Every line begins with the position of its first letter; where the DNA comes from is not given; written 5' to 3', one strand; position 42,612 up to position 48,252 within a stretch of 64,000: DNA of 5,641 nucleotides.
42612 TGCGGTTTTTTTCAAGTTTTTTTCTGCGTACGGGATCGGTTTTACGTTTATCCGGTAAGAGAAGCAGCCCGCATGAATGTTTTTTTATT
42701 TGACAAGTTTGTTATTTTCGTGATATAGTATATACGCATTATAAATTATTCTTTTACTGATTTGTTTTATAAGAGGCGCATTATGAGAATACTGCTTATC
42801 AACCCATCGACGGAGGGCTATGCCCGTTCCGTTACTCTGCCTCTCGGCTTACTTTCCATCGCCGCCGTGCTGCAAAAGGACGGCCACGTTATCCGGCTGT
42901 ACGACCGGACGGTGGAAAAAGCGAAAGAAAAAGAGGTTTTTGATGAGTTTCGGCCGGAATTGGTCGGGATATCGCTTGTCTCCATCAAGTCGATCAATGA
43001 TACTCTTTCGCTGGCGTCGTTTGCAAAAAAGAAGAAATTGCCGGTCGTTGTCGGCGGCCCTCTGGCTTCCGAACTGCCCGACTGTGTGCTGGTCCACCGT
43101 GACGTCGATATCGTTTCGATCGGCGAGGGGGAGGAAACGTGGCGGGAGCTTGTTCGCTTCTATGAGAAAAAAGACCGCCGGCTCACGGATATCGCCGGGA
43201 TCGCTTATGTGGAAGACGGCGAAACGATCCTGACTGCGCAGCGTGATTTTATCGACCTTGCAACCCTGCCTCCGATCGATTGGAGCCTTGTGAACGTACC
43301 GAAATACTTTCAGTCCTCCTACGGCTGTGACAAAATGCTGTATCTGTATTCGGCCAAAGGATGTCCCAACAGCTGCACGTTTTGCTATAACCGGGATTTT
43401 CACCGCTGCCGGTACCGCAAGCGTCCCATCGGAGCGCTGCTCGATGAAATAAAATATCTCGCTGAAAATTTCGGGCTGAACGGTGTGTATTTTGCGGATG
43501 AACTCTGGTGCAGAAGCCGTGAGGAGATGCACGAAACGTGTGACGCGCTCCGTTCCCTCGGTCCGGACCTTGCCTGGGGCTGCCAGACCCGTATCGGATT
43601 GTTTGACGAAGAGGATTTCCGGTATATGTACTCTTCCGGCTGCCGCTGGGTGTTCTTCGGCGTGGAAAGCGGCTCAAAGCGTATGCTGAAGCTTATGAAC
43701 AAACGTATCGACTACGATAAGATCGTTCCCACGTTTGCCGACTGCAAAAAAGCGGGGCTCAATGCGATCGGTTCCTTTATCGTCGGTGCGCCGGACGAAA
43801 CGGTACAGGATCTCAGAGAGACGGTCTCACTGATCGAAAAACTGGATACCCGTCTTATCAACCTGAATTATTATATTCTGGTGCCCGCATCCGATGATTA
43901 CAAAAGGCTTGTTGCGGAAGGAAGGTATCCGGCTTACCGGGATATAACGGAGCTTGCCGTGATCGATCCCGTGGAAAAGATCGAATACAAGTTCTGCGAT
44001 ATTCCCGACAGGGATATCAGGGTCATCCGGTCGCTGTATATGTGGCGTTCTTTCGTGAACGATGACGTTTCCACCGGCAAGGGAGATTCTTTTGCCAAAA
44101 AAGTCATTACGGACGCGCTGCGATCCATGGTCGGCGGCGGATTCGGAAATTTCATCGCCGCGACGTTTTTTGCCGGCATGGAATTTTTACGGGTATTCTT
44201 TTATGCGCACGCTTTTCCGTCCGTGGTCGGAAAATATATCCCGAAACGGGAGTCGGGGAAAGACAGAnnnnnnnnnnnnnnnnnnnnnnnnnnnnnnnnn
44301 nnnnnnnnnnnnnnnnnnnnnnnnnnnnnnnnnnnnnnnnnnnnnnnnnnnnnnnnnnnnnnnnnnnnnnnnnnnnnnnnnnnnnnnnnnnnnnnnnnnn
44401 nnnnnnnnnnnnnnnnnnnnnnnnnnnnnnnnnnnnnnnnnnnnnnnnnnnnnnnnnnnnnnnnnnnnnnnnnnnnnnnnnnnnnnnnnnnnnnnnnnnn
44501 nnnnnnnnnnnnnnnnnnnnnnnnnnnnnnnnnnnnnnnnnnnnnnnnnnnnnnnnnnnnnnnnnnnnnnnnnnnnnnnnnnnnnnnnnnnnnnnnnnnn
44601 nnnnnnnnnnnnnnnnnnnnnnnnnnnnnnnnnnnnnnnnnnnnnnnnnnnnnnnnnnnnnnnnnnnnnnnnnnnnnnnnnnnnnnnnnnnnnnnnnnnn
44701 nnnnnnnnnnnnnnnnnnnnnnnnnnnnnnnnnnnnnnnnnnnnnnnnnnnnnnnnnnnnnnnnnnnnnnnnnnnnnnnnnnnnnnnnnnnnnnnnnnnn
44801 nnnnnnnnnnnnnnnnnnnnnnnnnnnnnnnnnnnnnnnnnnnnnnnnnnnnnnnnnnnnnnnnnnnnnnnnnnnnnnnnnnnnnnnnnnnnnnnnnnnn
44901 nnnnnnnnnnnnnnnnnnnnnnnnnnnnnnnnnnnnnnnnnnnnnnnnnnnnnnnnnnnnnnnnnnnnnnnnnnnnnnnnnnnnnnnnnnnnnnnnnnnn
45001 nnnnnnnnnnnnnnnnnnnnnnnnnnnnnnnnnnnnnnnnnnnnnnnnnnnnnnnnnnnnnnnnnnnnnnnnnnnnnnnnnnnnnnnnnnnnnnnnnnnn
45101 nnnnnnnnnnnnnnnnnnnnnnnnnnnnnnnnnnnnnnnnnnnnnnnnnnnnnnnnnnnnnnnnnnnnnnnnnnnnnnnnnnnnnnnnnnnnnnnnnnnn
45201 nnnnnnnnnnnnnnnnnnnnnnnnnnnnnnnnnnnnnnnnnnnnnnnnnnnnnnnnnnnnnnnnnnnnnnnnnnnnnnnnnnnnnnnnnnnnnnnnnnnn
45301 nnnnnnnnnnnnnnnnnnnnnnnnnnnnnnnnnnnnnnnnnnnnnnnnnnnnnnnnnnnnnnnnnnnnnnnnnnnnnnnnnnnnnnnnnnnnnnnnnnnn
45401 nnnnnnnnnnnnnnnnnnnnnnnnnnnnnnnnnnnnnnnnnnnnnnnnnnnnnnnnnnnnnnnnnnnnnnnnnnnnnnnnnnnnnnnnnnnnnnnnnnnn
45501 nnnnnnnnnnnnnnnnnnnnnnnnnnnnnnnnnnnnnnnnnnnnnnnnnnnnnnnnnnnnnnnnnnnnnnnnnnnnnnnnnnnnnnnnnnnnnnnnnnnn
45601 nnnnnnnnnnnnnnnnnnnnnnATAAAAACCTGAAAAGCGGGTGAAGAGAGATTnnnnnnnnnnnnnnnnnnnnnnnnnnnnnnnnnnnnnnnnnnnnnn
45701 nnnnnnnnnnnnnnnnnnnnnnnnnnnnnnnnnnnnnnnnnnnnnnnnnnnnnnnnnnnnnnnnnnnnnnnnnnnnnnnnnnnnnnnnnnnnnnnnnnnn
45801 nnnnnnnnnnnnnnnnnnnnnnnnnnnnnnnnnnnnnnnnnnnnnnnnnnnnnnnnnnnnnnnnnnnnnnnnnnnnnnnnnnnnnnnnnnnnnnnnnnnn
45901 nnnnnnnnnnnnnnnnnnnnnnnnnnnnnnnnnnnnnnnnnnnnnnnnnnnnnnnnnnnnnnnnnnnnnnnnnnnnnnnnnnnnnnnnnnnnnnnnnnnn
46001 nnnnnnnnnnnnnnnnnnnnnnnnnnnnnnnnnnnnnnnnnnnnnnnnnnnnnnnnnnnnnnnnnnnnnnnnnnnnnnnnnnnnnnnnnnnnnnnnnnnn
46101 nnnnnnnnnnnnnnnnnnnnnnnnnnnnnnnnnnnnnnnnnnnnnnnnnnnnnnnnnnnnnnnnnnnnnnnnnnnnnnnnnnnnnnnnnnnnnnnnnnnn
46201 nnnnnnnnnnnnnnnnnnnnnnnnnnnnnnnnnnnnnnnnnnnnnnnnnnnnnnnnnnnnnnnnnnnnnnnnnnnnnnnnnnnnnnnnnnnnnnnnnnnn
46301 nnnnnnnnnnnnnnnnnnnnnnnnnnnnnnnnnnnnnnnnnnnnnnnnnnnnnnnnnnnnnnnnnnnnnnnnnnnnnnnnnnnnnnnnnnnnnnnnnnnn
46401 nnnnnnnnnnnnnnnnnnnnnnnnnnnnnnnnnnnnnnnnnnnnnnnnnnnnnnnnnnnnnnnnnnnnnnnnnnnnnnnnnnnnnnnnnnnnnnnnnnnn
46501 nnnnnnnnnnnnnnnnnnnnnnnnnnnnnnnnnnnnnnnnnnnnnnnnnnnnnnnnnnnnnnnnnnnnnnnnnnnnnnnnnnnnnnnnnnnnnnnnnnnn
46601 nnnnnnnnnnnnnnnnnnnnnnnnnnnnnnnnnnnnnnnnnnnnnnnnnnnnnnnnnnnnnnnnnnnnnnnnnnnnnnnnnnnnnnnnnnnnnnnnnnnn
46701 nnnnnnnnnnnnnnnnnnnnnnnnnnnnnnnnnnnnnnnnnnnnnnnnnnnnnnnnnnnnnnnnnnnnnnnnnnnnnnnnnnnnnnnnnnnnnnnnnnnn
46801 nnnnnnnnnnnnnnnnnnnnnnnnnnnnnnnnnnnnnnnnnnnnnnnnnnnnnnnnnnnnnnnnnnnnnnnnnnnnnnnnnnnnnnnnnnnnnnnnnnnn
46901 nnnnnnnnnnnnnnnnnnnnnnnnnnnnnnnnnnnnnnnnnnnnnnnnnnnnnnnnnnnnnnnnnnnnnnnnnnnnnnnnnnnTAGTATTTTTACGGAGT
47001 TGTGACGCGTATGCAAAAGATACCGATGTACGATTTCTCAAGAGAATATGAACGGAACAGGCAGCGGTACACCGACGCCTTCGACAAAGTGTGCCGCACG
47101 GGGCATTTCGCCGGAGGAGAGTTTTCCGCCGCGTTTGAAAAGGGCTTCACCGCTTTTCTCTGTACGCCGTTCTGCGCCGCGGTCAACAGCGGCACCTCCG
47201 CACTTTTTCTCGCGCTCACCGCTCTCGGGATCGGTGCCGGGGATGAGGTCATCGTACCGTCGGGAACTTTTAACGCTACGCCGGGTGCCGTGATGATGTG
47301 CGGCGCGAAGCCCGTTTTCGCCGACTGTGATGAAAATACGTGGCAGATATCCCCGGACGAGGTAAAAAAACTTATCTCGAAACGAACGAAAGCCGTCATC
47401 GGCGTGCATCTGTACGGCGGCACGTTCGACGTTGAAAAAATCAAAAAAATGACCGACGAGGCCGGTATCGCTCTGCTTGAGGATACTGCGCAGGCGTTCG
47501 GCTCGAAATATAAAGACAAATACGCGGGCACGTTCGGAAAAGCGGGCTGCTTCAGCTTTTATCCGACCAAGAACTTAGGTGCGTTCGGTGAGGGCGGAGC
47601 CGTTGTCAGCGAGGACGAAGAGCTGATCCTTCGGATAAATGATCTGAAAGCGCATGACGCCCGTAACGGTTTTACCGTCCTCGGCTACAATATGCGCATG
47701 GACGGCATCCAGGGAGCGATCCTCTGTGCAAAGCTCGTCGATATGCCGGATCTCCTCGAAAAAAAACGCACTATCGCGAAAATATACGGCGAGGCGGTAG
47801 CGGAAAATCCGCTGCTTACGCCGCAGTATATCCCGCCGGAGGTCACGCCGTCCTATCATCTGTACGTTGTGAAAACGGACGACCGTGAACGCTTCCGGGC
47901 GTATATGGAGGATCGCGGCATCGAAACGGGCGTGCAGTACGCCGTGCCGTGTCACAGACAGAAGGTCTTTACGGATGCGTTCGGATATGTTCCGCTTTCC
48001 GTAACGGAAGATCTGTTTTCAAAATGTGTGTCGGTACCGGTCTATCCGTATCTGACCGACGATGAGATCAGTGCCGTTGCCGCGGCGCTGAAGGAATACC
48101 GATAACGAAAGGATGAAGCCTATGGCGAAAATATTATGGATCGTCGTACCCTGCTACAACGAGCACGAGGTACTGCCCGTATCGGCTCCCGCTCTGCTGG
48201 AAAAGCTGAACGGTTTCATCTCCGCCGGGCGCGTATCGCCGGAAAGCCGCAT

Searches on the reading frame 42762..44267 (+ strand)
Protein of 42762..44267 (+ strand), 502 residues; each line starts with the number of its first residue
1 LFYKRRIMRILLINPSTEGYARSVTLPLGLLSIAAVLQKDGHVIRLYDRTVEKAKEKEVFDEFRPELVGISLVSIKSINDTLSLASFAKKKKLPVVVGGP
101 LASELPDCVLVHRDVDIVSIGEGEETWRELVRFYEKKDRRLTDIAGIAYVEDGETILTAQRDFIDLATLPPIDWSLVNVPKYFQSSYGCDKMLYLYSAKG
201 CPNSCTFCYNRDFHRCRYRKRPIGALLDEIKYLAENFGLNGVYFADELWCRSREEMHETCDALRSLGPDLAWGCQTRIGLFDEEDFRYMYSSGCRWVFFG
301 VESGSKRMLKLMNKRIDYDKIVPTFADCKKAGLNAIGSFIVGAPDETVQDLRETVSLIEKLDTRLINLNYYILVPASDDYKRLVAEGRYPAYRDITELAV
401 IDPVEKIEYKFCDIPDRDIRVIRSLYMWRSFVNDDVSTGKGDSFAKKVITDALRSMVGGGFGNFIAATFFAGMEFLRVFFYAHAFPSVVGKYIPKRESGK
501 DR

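Call 10: search_protein_families(library=pfam, proteins=[window:42762-44267:+], max_evalue=0.001)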
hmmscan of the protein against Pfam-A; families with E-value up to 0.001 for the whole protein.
window:42762-44267:+ (502 aa): 2 families
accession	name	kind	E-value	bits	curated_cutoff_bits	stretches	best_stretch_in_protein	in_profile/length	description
PF04055.27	Radical_SAM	-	1.9e-20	74.2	29.5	1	198-358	4-166/166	Radical SAM superfamily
PF02310.24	B12-binding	-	5.6e-16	58.9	32.1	1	23-130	10-120/121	B12 binding domain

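Call 32: search_protein_families(library=ncbifam, proteins=[window:42762-44267:+], max_evalue=0.00001)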
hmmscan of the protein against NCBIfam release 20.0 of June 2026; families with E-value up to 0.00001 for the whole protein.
window:42762-44267:+ (502 aa): 25 families
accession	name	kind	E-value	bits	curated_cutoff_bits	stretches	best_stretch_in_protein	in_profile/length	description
NF050148.1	rSAM_ApyD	equivalog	1.8e-40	139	750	1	27-361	25-366/645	RiPP biosynthesis radical SAM protein ApyD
TIGR04014.1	B12_SAM_MJ_0865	equivalog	6.4e-40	137.2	360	1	29-362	13-337/434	methyl-coenzyme M reductase glutamine C-methyltransferase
TIGR02026.1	BchE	equivalog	2.8e-36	125.4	481.35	1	9-381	1-385/497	magnesium-protoporphyrin IX monomethyl ester anaerobic oxidative cyclase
TIGR03471.1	HpnJ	equivalog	7e-35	120.8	577.6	1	71-387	74-391/472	hopanoid biosynthesis associated radical SAM protein HpnJ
TIGR04072.2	rSAM_ladder_B12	equivalog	1.5e-32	112.9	360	1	25-365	16-353/443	lipid biosynthesis B12-binding/radical SAM protein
TIGR04479.1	bcpD_PhpK_rSAM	subfamily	5.1e-32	110.9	600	1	28-364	73-412/504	PhpK family radical SAM P-methyltransferase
NF038361.1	rSAM_Sden_1168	equivalog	9.7e-28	97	575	1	114-387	198-477/560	Sden_1168 family B12-binding radical SAM P-methyltransferase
NF033070.1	rSAM_AprD4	equivalog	1.2e-27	96.9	500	1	23-375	38-380/456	AprD4 family radical SAM diol-dehydratase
TIGR04385.1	B12_rSAM_cofa1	equivalog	1.3e-27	97.1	450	1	9-361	1-364/438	B12 lower ligand biosynthesis radical SAM protein BzaD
TIGR04295.1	B12_rSAM_oligo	hypoth_equivalog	3.3e-26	91.9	400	1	22-316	20-316/422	TIGR04295 family B12-binding domain-containing radical SAM protein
TIGR04367.1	HpnR_B12_rSAM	equivalog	5.4e-25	87.9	650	1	8-334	1-326/490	hopanoid C-3 methylase HpnR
TIGR04013.1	B12_SAM_MJ_1487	hypoth_equivalog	5.7e-25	88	251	2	48-234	26-193/382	TIGR04013 family B12-binding domain/radical SAM domain-containing protein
TIGR03975.1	rSAM_ocin_1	subfamily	9.4e-19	67.3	281.85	1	113-361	180-430/606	RiPP maturation radical SAM C-methyltransferase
NF040542.1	rSAM_RCCLKC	equivalog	6.3e-13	48.7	450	1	27-360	13-349/423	arsinothricin biosynthesis radical SAM protein ArsL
NF033712.0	B12_rSAM_KedN5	subfamily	2.4e-12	45.9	700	1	56-210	54-213/624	KedN5 family methylcobalamin-dependent radical SAM C-methyltransferase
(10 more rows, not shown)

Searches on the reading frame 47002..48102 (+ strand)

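Call 10: search_protein_families(library=pfam, proteins=[window:47002-48102:+], max_evalue=0.001)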
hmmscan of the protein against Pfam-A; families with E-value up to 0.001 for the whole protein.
window:47002-48102:+ (367 aa): 3 families
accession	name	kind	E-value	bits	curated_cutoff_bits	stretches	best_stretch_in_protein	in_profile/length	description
PF01041.23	DegT_DnrJ_EryC1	-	5.2e-105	352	19.8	1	21-363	5-359/360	DegT/DnrJ/EryC1/StrS aminotransferase family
PF00155.27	Aminotran_1_2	-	3.4e-06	26.9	19.7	1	61-161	71-185/361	Aminotransferase class I and II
PF00266.25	Aminotran_5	-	6.5e-06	25.8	21.5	1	25-171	25-185/371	Aminotransferase class-V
